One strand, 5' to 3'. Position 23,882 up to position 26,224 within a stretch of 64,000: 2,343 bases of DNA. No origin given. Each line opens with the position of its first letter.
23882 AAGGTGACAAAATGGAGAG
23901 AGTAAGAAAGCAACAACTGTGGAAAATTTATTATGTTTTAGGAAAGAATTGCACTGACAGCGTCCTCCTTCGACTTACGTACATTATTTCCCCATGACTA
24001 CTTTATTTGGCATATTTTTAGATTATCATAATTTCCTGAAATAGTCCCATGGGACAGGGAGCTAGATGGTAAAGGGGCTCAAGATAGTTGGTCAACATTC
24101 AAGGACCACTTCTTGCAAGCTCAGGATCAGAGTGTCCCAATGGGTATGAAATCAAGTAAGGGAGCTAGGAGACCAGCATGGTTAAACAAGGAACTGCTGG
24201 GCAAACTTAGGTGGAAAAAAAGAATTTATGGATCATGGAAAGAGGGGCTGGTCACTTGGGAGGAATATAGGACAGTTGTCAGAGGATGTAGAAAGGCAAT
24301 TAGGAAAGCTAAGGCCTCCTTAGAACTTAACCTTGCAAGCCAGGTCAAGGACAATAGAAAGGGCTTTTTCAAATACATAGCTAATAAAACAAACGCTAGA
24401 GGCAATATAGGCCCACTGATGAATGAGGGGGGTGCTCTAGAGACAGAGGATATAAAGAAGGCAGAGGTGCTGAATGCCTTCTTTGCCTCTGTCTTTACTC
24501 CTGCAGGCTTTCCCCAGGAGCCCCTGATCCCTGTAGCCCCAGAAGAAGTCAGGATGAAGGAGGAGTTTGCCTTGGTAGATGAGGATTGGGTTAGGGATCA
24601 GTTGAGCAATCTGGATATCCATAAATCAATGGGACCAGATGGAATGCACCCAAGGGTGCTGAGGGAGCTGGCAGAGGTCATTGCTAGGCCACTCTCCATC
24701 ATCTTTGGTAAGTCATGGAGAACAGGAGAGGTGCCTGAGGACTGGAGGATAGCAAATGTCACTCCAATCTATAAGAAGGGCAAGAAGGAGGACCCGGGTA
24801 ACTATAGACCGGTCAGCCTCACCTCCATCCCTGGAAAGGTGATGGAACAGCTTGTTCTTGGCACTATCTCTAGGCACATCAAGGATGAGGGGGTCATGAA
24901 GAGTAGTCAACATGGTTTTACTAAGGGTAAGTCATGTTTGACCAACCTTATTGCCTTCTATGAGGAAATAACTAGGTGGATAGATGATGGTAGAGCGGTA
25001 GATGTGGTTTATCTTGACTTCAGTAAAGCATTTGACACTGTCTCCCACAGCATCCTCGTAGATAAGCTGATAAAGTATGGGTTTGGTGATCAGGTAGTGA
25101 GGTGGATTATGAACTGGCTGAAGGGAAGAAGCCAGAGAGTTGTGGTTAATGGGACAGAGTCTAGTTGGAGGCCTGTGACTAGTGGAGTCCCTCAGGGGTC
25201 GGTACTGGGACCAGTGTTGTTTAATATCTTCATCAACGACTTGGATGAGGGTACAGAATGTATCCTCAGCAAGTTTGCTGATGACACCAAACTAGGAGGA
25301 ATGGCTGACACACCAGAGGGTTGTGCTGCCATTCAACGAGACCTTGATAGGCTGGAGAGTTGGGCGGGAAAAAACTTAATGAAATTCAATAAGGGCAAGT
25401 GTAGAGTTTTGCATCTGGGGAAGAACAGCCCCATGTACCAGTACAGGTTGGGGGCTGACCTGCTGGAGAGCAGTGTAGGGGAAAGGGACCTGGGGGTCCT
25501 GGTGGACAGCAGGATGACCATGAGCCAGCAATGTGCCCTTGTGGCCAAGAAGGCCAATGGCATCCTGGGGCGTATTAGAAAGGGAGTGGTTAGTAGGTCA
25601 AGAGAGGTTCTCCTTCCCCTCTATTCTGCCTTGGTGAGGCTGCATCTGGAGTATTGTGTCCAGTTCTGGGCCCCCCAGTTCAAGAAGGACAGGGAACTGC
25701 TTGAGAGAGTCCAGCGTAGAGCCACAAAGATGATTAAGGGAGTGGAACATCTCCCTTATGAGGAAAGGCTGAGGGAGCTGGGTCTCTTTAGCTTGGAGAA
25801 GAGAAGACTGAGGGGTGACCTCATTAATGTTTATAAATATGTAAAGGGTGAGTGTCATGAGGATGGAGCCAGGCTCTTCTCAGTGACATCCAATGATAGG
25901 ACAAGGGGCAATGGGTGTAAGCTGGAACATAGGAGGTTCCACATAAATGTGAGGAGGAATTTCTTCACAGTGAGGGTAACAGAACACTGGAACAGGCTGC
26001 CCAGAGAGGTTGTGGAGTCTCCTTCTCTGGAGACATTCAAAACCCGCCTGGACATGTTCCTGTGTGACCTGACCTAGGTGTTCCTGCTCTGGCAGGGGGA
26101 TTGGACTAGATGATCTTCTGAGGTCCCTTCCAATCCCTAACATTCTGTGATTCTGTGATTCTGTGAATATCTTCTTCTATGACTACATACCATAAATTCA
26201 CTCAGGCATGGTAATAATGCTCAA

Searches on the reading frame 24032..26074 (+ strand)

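Call 51: search_protein_families(library=pfam, proteins=[window:24032-26074:+], max_evalue=0.001)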
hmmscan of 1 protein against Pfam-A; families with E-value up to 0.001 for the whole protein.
window:24032-26074:+ (681 aa): 1 family
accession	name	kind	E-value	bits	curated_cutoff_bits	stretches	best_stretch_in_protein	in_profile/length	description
PF00078.32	RVT_1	-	5e-32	111.7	29.6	1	251-461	2-193/205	Reverse transcriptase (RNA-dependent DNA polymerase)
